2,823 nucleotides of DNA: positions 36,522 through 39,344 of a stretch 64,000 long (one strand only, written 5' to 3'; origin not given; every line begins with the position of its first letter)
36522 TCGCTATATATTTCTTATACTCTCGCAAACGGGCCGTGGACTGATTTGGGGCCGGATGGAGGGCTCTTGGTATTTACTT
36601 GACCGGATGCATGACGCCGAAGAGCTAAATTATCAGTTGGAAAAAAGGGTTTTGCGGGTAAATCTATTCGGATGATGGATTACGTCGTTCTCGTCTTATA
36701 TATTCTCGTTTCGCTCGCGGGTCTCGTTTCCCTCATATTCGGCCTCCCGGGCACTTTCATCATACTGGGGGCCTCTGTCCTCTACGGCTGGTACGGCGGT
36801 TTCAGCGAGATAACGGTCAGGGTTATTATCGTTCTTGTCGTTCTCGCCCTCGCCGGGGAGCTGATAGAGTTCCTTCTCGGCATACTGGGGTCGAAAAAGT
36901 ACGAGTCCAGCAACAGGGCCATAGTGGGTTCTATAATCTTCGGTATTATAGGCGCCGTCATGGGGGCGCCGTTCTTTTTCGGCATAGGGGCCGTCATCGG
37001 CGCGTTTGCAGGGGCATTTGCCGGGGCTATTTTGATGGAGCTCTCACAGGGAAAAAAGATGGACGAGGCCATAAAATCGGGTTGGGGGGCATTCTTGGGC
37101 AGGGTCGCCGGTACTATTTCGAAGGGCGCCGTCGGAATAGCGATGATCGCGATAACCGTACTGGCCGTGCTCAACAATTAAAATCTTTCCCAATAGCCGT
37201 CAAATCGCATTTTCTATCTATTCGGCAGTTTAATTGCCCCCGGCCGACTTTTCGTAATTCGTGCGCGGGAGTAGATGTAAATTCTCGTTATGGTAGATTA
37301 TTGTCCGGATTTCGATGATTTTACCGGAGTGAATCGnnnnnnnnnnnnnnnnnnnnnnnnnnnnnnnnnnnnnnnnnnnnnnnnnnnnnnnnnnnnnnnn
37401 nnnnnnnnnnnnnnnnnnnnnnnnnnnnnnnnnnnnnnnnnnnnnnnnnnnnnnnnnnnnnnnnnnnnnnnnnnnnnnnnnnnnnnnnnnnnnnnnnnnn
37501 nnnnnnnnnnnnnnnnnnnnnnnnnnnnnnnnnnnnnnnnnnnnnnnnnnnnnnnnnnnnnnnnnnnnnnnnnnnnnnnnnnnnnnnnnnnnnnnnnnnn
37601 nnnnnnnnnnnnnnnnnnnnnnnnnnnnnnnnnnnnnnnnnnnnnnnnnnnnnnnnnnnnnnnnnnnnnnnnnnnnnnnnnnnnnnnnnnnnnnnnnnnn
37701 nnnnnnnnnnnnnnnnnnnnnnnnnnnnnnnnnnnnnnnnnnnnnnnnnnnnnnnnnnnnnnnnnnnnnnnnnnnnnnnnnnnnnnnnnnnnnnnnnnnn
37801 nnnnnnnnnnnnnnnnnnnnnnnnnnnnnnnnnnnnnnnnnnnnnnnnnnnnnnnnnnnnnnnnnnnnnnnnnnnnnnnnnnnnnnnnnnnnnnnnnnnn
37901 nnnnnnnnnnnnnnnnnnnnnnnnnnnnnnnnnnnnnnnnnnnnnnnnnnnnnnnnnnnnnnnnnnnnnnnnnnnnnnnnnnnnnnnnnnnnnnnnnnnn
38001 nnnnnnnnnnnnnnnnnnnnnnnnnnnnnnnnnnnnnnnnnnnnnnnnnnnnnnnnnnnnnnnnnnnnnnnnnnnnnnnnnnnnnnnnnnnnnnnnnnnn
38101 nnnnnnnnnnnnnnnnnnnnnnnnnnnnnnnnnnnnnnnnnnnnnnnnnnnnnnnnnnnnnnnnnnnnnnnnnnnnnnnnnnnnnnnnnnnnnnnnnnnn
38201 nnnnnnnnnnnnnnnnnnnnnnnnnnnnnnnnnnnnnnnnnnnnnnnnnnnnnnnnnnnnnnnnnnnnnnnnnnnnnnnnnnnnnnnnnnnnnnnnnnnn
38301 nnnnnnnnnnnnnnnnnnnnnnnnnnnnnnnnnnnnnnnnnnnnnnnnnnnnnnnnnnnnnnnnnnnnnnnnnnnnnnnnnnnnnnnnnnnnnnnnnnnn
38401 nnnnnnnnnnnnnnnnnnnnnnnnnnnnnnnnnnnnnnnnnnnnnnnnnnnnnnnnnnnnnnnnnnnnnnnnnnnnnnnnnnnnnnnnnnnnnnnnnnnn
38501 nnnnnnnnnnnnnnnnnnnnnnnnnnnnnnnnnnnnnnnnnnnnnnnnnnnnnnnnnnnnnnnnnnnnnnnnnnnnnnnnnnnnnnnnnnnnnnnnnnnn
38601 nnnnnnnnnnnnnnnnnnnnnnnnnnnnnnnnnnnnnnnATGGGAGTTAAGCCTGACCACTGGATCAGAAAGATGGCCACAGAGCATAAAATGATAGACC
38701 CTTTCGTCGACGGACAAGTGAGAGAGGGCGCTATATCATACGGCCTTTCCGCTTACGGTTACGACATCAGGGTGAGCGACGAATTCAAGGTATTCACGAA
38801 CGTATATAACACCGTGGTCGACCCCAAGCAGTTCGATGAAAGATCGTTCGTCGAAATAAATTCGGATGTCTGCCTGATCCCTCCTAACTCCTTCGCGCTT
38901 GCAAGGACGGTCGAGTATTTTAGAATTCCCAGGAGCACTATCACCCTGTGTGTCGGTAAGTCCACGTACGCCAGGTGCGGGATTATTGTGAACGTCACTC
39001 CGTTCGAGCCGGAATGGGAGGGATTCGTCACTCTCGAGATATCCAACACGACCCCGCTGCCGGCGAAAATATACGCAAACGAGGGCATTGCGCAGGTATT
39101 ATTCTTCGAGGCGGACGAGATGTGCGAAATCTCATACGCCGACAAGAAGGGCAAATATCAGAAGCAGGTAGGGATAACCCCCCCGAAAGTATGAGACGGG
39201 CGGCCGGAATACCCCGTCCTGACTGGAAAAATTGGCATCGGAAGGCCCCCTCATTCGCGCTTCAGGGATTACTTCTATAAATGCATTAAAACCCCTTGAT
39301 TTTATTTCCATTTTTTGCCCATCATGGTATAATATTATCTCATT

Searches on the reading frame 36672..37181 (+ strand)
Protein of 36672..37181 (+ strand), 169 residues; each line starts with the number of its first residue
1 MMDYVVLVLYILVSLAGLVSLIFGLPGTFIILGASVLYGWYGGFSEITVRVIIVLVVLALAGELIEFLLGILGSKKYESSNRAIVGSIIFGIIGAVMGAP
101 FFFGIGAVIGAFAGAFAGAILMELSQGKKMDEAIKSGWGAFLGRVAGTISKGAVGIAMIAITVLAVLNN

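Call 11: search_protein_families(library=pfam, proteins=[window:36672-37181:+], max_evalue=0.00001)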
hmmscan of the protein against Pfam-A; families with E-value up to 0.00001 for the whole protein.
window:36672-37181:+ (169 aa): 1 family
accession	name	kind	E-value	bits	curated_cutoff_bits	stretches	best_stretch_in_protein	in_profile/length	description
PF04306.18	DUF456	-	2.8e-30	105.8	29.4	1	21-165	1-138/139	Protein of unknown function (DUF456)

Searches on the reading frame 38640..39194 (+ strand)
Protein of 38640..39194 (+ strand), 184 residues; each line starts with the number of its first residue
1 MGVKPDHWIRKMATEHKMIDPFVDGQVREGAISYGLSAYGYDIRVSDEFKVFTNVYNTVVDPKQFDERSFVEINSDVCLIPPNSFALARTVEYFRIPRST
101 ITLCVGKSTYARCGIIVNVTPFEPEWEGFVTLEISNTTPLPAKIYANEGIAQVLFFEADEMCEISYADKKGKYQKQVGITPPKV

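Call 11: search_protein_families(library=pfam, proteins=[window:38640-39194:+], max_evalue=0.00001)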
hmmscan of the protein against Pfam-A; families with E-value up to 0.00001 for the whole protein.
window:38640-39194:+ (184 aa): 1 family
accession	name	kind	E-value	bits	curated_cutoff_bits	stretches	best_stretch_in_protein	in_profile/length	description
PF22769.1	DCD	-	1.5e-36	126.2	27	1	5-157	3-152/153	dCTP deaminase-like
